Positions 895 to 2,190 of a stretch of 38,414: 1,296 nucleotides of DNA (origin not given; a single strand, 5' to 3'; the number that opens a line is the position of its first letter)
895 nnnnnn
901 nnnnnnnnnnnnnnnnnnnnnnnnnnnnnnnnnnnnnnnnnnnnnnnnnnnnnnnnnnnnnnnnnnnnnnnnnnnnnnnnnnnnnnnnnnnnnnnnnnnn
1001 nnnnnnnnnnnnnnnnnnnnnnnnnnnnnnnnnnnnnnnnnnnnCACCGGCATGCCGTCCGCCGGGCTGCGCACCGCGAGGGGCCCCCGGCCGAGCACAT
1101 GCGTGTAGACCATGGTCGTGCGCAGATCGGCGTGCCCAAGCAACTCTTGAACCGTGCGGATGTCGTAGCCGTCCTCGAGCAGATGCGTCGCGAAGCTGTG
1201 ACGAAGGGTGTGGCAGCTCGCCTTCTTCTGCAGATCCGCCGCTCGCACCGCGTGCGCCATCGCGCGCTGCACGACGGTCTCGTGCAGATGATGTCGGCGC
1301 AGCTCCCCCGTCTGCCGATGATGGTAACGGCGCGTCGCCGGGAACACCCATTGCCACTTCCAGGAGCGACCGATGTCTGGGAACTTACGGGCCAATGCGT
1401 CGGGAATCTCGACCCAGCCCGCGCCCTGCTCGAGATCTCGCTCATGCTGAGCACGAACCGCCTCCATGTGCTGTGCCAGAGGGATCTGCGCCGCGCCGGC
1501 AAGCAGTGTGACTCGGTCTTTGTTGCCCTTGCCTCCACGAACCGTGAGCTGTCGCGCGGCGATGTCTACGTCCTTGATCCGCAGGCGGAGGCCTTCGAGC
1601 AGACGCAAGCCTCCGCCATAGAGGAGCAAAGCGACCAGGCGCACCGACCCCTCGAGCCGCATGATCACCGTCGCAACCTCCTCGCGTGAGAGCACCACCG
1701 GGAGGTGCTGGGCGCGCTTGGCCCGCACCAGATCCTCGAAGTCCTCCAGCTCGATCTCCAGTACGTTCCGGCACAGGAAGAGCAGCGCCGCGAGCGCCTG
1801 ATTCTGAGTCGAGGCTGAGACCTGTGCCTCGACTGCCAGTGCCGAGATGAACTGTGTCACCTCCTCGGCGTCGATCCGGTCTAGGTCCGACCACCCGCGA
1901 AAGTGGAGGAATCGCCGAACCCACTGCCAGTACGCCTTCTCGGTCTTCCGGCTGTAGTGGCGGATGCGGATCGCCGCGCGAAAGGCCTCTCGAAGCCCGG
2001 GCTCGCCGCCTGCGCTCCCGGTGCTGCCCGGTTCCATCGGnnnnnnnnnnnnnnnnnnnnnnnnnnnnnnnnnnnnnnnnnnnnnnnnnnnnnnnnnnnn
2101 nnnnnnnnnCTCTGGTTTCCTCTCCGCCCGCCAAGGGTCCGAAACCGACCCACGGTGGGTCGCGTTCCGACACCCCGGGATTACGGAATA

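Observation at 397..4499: Integron-type integrase in a non-canonical context: co-directional small-gene island, no recognisable attI/attC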

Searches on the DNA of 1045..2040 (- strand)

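Call 21: build_rna_model(alignment_id=A1, structure=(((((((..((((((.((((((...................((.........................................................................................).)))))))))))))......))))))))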
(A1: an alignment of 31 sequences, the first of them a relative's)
Model R1 built from alignment A1 (31 sequences, 160 columns); structure: as given.
model positions 93; base pairs 21; branch points 0; effective number of sequences 10.08; information 0.614 bits per position. Calibrated on 0.2 Mb of random sequence (short: E-values are rough).
structure used (alignment columns):
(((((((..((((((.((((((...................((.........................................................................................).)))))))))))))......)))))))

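Call 22: search_with_rna_model(model_id=R1, source=window, filters=off, max_evalue=10, show_alignments=4)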
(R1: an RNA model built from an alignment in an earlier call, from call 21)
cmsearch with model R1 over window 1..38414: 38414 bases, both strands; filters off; matches with E-value up to 10: 41.
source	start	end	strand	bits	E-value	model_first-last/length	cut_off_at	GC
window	2751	2800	-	12.8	0.18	1-93/93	no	0.54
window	14250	14372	-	12.2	0.25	1-93/93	no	0.68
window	6073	6153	-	11.7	0.33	1-93/93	no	0.63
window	28723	28830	+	11.7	0.33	1-93/93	no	0.69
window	2751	2800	+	11.5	0.39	1-93/93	no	0.54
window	10782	10842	+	11.1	0.47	1-93/93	no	0.75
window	36029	36058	-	11.1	0.48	1-93/93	no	0.63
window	7116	7202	-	11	0.52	1-93/93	no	0.67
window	38174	38267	-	10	0.92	1-93/93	no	0.64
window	25230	25332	-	9.7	1.1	1-93/93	no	0.68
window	33696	33722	+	9.7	1.1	1-93/93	no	0.7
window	29637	29678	+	9.6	1.2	17-75/93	no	0.81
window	33802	33892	+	9.3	1.5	1-93/93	no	0.69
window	19022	19070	+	8.4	2.5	13-78/93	no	0.67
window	8540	8654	+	8.2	2.8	1-93/93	no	0.64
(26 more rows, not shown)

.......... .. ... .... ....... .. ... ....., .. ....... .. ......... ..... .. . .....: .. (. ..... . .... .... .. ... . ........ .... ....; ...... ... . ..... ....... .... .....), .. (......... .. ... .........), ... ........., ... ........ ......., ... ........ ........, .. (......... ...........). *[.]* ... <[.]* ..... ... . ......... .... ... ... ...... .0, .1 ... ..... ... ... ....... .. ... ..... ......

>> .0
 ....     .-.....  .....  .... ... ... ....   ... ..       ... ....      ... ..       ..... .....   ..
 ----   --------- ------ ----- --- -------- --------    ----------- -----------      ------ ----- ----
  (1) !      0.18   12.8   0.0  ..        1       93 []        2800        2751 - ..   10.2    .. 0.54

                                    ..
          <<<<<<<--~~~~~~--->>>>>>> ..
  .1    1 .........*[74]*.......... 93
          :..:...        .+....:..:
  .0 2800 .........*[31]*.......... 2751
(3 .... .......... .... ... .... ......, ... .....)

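Call 24: search_with_rna_model(model_id=R1, sources=[L001, L004, L005, L006, L007, L008, L009, L010, L011, L012, L013, L014, L015, L016, L017, L018, L019, L020, L021, L022, L023, L024, L025, L026, L027, L028, L029, L030, L031, L032, L033, L034, L035, L036, L037, L038, L039, L040, L041, L042, L043, L044, L045, L046, L047, L048, L049, L050, L051, L052, L053, L054, L055, L056, L057, L058, L059, L060, L061, L062, L063, L064, L065, L066, L067, L068, L069, L070, L071, L072, L073, L074, L075, L076, L077, L078, L079, L080, L081, L082, L083], max_evalue=0.01)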
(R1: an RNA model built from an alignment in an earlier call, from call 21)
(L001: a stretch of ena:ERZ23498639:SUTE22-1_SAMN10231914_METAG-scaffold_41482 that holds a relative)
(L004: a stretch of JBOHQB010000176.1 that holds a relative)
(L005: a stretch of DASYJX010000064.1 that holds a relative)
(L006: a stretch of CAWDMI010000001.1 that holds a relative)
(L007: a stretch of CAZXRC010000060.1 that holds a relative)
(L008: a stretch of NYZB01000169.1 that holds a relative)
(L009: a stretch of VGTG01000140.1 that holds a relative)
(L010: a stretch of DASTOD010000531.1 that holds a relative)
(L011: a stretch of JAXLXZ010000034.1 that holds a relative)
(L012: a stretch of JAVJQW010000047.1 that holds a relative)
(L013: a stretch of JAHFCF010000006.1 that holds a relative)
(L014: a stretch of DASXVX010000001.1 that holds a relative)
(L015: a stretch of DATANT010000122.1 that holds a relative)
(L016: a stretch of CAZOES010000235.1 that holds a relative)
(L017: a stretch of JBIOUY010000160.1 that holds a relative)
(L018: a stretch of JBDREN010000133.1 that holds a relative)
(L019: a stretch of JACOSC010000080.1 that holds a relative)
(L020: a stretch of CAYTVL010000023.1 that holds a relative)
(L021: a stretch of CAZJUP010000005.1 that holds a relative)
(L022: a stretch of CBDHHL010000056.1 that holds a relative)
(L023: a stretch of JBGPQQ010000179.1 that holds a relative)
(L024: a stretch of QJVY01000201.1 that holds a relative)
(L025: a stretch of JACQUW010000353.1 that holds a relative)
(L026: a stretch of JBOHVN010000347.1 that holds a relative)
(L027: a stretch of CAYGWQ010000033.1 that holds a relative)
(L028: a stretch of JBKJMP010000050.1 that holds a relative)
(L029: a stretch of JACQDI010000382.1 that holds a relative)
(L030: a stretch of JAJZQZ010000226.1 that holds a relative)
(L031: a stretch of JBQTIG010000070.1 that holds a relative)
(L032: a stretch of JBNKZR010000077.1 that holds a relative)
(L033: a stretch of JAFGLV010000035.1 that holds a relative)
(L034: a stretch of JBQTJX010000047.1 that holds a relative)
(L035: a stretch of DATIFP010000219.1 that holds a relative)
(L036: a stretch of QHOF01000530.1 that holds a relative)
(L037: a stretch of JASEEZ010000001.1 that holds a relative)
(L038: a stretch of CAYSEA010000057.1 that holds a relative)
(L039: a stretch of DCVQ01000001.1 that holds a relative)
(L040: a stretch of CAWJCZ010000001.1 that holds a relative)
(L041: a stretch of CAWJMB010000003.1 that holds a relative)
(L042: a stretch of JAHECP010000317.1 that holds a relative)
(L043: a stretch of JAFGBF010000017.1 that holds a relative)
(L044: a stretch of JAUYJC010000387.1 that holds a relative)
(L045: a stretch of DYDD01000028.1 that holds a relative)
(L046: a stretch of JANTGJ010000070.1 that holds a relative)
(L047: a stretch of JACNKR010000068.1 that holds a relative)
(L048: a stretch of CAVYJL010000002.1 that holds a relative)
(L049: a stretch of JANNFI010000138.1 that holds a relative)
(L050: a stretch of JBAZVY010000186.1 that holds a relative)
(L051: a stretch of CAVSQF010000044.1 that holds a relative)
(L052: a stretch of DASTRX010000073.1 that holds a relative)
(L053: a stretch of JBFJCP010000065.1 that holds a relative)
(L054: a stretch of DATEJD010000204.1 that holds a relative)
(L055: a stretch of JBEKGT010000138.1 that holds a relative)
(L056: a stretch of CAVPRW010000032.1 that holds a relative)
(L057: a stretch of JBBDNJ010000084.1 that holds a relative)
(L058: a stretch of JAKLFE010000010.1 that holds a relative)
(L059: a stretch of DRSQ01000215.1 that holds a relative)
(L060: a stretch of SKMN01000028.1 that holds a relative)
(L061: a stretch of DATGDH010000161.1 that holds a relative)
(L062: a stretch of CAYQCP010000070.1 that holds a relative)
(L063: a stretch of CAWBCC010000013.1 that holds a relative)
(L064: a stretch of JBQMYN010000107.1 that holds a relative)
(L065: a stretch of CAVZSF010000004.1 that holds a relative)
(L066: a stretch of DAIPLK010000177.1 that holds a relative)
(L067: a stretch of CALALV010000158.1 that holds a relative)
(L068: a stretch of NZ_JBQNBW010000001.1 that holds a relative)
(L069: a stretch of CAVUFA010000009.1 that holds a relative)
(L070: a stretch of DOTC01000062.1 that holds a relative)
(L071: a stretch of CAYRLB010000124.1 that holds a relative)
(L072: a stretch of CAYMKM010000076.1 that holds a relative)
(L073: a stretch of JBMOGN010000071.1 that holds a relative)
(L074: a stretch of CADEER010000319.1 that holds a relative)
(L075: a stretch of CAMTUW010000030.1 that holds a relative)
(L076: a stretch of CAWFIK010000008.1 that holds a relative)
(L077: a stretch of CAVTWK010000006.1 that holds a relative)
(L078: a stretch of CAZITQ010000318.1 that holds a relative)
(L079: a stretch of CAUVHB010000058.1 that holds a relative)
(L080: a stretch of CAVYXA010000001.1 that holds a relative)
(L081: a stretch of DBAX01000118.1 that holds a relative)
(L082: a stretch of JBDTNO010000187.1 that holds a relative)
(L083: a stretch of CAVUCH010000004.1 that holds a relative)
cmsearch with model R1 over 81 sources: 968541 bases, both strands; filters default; matches with E-value up to 0.01: 185.
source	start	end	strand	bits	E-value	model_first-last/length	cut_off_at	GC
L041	12451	12546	+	70.6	3.5e-15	1-93/93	no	0.65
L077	13823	13918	+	68.1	1.6e-14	1-93/93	no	0.67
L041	17494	17590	+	67.7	2e-14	1-93/93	no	0.66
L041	14661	14756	+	64.4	1.5e-13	1-93/93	no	0.64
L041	13911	14007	+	63.9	2e-13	1-93/93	no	0.61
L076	20127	20202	+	63.2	3.1e-13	1-93/93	no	0.67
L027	20436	20527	+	63.1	3.2e-13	1-93/93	no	0.7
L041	11614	11709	+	62.4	5e-13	1-93/93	no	0.62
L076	19387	19444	+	62.1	5.8e-13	1-93/93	no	0.71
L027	15621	15680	+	61.6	8.1e-13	1-93/93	no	0.68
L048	13909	13999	+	60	2e-12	1-93/93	no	0.62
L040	13596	13720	+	59.6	2.7e-12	1-93/93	no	0.69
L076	19699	19774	+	59.3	3.2e-12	1-93/93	no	0.67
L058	17253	17359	+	58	7e-12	1-93/93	no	0.52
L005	5124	5218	+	57.9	7.4e-12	1-93/93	no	0.48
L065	11512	11598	+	57.6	8.6e-12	1-93/93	no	0.68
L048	13406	13499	+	56.9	1.3e-11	1-93/93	no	0.62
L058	14945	15051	+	56.6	1.6e-11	1-93/93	no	0.47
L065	11868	11968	+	56.4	1.8e-11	1-93/93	no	0.64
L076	16688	16757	+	56.2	2e-11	1-93/93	no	0.7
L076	12277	12334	+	55.9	2.4e-11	1-93/93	no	0.76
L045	12901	12997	+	55.4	3.4e-11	1-93/93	no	0.62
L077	14305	14381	+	55.3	3.6e-11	1-93/93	no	0.73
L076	14708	14765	+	55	4.2e-11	1-93/93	no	0.74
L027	14479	14576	+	54.8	4.9e-11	1-93/93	no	0.63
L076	15706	15781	+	54.6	5.4e-11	1-93/93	no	0.74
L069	18164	18292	+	54.4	5.9e-11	1-93/93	no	0.71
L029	209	274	+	54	7.6e-11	1-93/93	no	0.65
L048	20015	20108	+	53.9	7.9e-11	1-93/93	no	0.66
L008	11662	11796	+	53.8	8.5e-11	1-93/93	no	0.67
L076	14187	14262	+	53.6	9.5e-11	1-93/93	no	0.76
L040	12127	12247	+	53.6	9.8e-11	1-93/93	no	0.7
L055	5681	5806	+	53.3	1.1e-10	1-93/93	no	0.67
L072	7561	7650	+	53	1.4e-10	1-93/93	no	0.6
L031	13471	13530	+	53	1.4e-10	1-93/93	no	0.72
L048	18910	19003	+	52.9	1.5e-10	1-93/93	no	0.64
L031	9763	9822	+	52.7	1.6e-10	1-93/93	no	0.68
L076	17344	17413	+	52.6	1.8e-10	1-93/93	no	0.74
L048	18147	18240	+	52.5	1.9e-10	1-93/93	no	0.64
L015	9882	10003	+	50.6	5.8e-10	1-93/93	no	0.65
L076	13754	13829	+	50.6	5.8e-10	1-93/93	no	0.74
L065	16013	16114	+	50.5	6.4e-10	1-93/93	no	0.59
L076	20588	20657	+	50.4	6.6e-10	1-93/93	no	0.73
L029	988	1055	+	50.3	7e-10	1-93/93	no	0.71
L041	15378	15473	+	50.1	8e-10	1-93/93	no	0.66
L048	19659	19752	+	50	8.3e-10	1-93/93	no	0.65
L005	6419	6510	+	49.8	9.5e-10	1-93/93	no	0.58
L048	13085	13174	+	49.1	1.4e-09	1-93/93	no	0.63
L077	17394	17466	+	48.6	1.9e-09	1-93/93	no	0.67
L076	12717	12786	+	48.5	2.1e-09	1-93/93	no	0.71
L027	13189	13258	+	48.4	2.3e-09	1-93/93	no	0.63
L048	19415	19508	+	47.9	3e-09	1-93/93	no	0.65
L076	16942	17017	+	47.8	3.2e-09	1-93/93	no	0.71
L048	17642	17735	+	47.3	4.2e-09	1-93/93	no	0.63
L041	13154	13271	+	47.2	4.5e-09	1-93/93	no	0.62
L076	16073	16142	+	47.1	4.9e-09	1-93/93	no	0.79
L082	1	89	-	47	5.2e-09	1-92/93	3'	0.69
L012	19514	19576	+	46.9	5.4e-09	1-93/93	no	0.56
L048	17397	17491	+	46.8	5.6e-09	1-93/93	no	0.61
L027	11934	11997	+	46.8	5.7e-09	1-93/93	no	0.56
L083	12222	12294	+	46.5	6.9e-09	1-93/93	no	0.7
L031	8573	8638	+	46.4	7.2e-09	1-93/93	no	0.62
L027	12580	12643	+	46.4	7.4e-09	1-93/93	no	0.67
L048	16788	16878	+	46.1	8.6e-09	1-93/93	no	0.62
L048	16138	16231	+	46.1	9.1e-09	1-93/93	no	0.64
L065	20374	20460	+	46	9.3e-09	1-93/93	no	0.68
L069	12072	12147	+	45.8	1.1e-08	1-93/93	no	0.61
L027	16750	16850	+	45.7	1.1e-08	1-93/93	no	0.69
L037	12008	12075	+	44.9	1.8e-08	1-93/93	no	0.53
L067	49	145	-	44.9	1.8e-08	1-93/93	no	0.66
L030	5223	5286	+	44.1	3e-08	1-93/93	no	0.69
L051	11714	11814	+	43.9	3.3e-08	1-93/93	no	0.7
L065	15051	15151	+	43.7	3.7e-08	1-93/93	no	0.59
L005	2494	2585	+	43.6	4.1e-08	1-93/93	no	0.54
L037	12638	12721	+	43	5.9e-08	1-93/93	no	0.57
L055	5187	5345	+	42.6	7.1e-08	1-93/93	no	0.66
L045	13725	13820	+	42.5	7.8e-08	1-93/93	no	0.59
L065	18394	18480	+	42.4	8.1e-08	1-93/93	no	0.68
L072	6514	6591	+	42.3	8.8e-08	1-93/93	no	0.67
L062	12704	12798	+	41.8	1.2e-07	1-93/93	no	0.61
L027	19127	19238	+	41.6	1.4e-07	1-93/93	no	0.65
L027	17605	17663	+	41.4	1.5e-07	1-93/93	no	0.71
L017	3970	4108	+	41.4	1.5e-07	1-93/93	no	0.68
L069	12777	12872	+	41.2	1.7e-07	1-93/93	no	0.6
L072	8620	8708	+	41.1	1.8e-07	1-93/93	no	0.61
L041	16717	16813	+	40.8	2.1e-07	1-93/93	no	0.66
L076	13305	13380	+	40.5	2.6e-07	1-93/93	no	0.71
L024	4784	4897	+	40.1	3.3e-07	1-93/93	no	0.69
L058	14160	14266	+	40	3.4e-07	1-93/93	no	0.52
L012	17734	17797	+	39.9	3.8e-07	1-93/93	no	0.61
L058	13568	13681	+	39.9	3.8e-07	1-93/93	no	0.53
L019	12682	12810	+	39.9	3.8e-07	1-93/93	no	0.7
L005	3050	3141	+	39.8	3.9e-07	1-93/93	no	0.54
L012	13351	13413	+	39.7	4.1e-07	1-93/93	no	0.57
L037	13603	13662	+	39.3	5.2e-07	1-93/93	no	0.62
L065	16719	16808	+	39.3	5.4e-07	1-93/93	no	0.61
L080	9108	9230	-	39.2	5.6e-07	1-93/93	no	0.53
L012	12992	13055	+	39.1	5.9e-07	1-93/93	no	0.58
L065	17243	17329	+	39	6.2e-07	1-93/93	no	0.6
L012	11638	11701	+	38.8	7.3e-07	1-93/93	no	0.58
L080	8739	8862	-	38.7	7.5e-07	1-93/93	no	0.63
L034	4019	4075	-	38.7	7.5e-07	1-93/93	no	0.63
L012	13827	13888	+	38.7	7.6e-07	1-93/93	no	0.6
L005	3975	4066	+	38.6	8.1e-07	1-93/93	no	0.52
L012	16618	16681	+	38.5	8.3e-07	1-93/93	no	0.59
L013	16457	16537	+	38.5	8.5e-07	1-93/93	no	0.6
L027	18794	18850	+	38.4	8.8e-07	1-93/93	no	0.61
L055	4780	4957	+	38.4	8.9e-07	1-93/93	no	0.68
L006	12919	12980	+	38.4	9e-07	1-93/93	no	0.56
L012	15066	15127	+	38.3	9.7e-07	1-93/93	no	0.63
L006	14681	14754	+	38.2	1e-06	3-91/93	no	0.68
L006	15469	15517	+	37.9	1.2e-06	1-93/93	no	0.57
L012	17281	17342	+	37.9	1.2e-06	1-93/93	no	0.58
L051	17055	17163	+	37.6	1.5e-06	1-93/93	no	0.72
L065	17939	18025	+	37.3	1.8e-06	1-93/93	no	0.57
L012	12374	12435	+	37.2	1.9e-06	1-93/93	no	0.6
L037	11436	11495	+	37.1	2e-06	1-93/93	no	0.67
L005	6833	6929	+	37.1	2e-06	1-93/93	no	0.57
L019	11471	11533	+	37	2.1e-06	1-93/93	no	0.63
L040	14694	14817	+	37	2.2e-06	1-93/93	no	0.74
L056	3184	3263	-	36.4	3.1e-06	1-93/93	no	0.7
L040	15338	15402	+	36.3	3.2e-06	1-93/93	no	0.63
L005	4572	4663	+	35.9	4.1e-06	1-93/93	no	0.51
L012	14465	14528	+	35.9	4.1e-06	1-93/93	no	0.59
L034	6500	6562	-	35.7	4.6e-06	1-93/93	no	0.62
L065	19609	19700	+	34.8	7.9e-06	1-93/93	no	0.68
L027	13990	14064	+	34.8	8e-06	1-93/93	no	0.65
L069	20606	20699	+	34.7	8.5e-06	1-93/93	no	0.63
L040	17842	17909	+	34.7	8.6e-06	1-93/93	no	0.65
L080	7798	7920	-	34.5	9.2e-06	1-93/93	no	0.61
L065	15652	15737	+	34.3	1.1e-05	1-93/93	no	0.69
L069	16320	16419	+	34.2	1.1e-05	1-93/93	no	0.62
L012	18332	18393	+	34.2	1.1e-05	1-93/93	no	0.63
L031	14021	14095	+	33.8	1.5e-05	1-93/93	no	0.69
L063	19591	19658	+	33.7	1.5e-05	1-93/93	no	0.51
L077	11903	11956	+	33.7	1.5e-05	4-90/93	no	0.67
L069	19823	19929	+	33.4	1.8e-05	1-93/93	no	0.6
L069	19041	19153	+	33.1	2.2e-05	1-93/93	no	0.67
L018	12234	12306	+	32.9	2.6e-05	1-93/93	no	0.63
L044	3206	3268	+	32.6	3e-05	1-93/93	no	0.71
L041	20486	20583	+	32.5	3.2e-05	1-93/93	no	0.72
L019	9311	9360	+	32.4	3.4e-05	5-89/93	no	0.7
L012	16097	16159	+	32.2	3.8e-05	1-93/93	no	0.63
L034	7310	7396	-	32.1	4e-05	1-93/93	no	0.66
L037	17841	17912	+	32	4.2e-05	1-93/93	no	0.61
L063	16167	16273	+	32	4.4e-05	1-93/93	no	0.58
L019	10545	10641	+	31.9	4.7e-05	1-93/93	no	0.67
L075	13592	13652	+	31.7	5.1e-05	1-93/93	no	0.56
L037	14546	14604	+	31.7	5.2e-05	1-93/93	no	0.68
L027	19813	19869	+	31.4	6.3e-05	1-93/93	no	0.58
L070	11742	11813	+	31.3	6.6e-05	1-93/93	no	0.58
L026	3255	3317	+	31.1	7.3e-05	1-93/93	no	0.57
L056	5659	5717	-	31.1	7.3e-05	1-93/93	no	0.64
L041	16114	16209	+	30.9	8.1e-05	1-93/93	no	0.66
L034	8898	8978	-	30.8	8.6e-05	1-93/93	no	0.65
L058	15224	15451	+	30.2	0.00013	1-93/93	no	0.44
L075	12371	12433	+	30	0.00014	1-93/93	no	0.56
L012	15555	15616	+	29.8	0.00016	1-93/93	no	0.6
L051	17770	17870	+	29.7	0.00017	1-93/93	no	0.72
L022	2024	2111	-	29.6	0.00018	1-93/93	no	0.53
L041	18207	18302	+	29.4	0.0002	1-93/93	no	0.69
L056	6745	6827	-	29.2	0.00022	1-93/93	no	0.71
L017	4881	5015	+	29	0.00026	1-93/93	no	0.7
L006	19127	19183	+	28.7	0.00031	1-93/93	no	0.53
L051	12589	12687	+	28.2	0.00041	1-93/93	no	0.75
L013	15541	15616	+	28.1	0.00046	1-93/93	no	0.63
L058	12815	12910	+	27.9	0.00051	1-93/93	no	0.5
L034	5683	5769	-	27.7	0.00056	1-93/93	no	0.66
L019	12123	12179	+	27.2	0.00076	1-93/93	no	0.63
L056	4612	4685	-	27.2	0.00078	1-93/93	no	0.62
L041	19870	19954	+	26.7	0.0011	7-87/93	no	0.66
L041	17494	17590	-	26.5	0.0012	1-93/93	no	0.66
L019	9783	9842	+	26.4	0.0012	1-93/93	no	0.53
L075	14715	14766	+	25.5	0.0021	5-89/93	no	0.54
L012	19158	19218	+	25.3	0.0024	1-93/93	no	0.57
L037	16365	16422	+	25.2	0.0026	1-93/93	no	0.6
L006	19862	19921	+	25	0.003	1-93/93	no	0.58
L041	14661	14756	-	24.7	0.0035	1-93/93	no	0.64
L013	19758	19833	+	24.6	0.0036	1-93/93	no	0.66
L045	12901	12997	-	24.3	0.0043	1-93/93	no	0.62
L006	17924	18012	+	24.2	0.0047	1-93/93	no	0.61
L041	12451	12546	-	24.2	0.0047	1-93/93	no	0.65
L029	1580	1636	+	24.1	0.005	1-93/93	no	0.7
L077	17394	17466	-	23.9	0.0055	1-93/93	no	0.67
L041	13911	14007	-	23.6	0.0066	1-93/93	no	0.61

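Call 45: search_with_rna_model(model_id=R1, sources=[L087, L088, L089, L084, L086], filters=off, max_evalue=10, show_alignments=3)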
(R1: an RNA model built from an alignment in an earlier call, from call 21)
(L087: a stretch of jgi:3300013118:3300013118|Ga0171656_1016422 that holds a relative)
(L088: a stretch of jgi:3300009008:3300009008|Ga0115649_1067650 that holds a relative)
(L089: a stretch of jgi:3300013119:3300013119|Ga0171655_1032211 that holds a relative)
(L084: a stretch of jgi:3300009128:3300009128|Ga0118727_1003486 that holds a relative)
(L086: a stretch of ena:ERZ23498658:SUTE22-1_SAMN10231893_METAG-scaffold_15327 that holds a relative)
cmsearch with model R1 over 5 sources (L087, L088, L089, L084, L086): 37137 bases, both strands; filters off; matches with E-value up to 10: 48.
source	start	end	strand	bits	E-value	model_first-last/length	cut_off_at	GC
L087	4013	4062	+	12.8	0.17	1-93/93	no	0.54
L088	1364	1413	+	12.8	0.17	1-93/93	no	0.54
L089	895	944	+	12.8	0.17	1-93/93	no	0.54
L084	9777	9826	+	12.8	0.17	1-93/93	no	0.54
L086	6664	6713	+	12.8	0.17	1-93/93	no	0.54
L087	660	740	+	11.7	0.32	1-93/93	no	0.63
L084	6424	6504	+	11.7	0.32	1-93/93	no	0.63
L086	3311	3391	+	11.7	0.32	1-93/93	no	0.63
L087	4013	4062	-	11.5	0.37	1-93/93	no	0.54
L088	1364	1413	-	11.5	0.37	1-93/93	no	0.54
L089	895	944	-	11.5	0.37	1-93/93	no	0.54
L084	9777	9826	-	11.5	0.37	1-93/93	no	0.54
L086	6664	6713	-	11.5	0.37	1-93/93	no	0.54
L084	1735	1795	-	11.1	0.46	1-93/93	no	0.75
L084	5375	5461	+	11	0.5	1-93/93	no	0.67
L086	2262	2348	+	11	0.5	1-93/93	no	0.67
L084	3923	4037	-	8.2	2.7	1-93/93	no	0.64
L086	810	924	-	8.2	2.7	1-93/93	no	0.64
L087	3050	3097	+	7.8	3.5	1-93/93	no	0.69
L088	401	448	+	7.8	3.5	1-93/93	no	0.69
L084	8814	8861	+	7.8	3.5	1-93/93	no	0.69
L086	5701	5748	+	7.8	3.5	1-93/93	no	0.69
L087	660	740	-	7.6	3.9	1-93/93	no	0.63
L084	6424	6504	-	7.6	3.9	1-93/93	no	0.63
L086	3311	3391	-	7.6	3.9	1-93/93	no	0.63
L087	3855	3921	+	7.4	4.3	13-78/93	no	0.66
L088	1206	1272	+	7.4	4.3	13-78/93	no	0.66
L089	737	803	+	7.4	4.3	13-78/93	no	0.66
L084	9619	9685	+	7.4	4.3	13-78/93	no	0.66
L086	6506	6572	+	7.4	4.3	13-78/93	no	0.66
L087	1615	1674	-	7.3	4.7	1-93/93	no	0.72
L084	7379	7438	-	7.3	4.7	1-93/93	no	0.72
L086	4266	4325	-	7.3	4.7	1-93/93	no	0.72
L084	165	229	+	7.3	4.8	12-79/93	no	0.75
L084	3483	3566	-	7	5.5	1-93/93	no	0.62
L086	370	453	-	7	5.5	1-93/93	no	0.62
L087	1200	1249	-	6.9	6.1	1-93/93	no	0.68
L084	6964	7013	-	6.9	6.1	1-93/93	no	0.68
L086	3851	3900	-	6.9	6.1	1-93/93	no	0.68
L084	4471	4536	+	6.3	8.6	1-93/93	no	0.77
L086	1358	1423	+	6.3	8.6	1-93/93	no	0.77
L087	2167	2235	+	6.3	8.6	1-93/93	no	0.78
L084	7931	7999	+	6.3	8.6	1-93/93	no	0.78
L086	4818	4886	+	6.3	8.6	1-93/93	no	0.78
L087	2960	3010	-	6.2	9.2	17-75/93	no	0.76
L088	311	361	-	6.2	9.2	17-75/93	no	0.76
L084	8724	8774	-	6.2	9.2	17-75/93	no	0.76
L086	5611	5661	-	6.2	9.2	17-75/93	no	0.76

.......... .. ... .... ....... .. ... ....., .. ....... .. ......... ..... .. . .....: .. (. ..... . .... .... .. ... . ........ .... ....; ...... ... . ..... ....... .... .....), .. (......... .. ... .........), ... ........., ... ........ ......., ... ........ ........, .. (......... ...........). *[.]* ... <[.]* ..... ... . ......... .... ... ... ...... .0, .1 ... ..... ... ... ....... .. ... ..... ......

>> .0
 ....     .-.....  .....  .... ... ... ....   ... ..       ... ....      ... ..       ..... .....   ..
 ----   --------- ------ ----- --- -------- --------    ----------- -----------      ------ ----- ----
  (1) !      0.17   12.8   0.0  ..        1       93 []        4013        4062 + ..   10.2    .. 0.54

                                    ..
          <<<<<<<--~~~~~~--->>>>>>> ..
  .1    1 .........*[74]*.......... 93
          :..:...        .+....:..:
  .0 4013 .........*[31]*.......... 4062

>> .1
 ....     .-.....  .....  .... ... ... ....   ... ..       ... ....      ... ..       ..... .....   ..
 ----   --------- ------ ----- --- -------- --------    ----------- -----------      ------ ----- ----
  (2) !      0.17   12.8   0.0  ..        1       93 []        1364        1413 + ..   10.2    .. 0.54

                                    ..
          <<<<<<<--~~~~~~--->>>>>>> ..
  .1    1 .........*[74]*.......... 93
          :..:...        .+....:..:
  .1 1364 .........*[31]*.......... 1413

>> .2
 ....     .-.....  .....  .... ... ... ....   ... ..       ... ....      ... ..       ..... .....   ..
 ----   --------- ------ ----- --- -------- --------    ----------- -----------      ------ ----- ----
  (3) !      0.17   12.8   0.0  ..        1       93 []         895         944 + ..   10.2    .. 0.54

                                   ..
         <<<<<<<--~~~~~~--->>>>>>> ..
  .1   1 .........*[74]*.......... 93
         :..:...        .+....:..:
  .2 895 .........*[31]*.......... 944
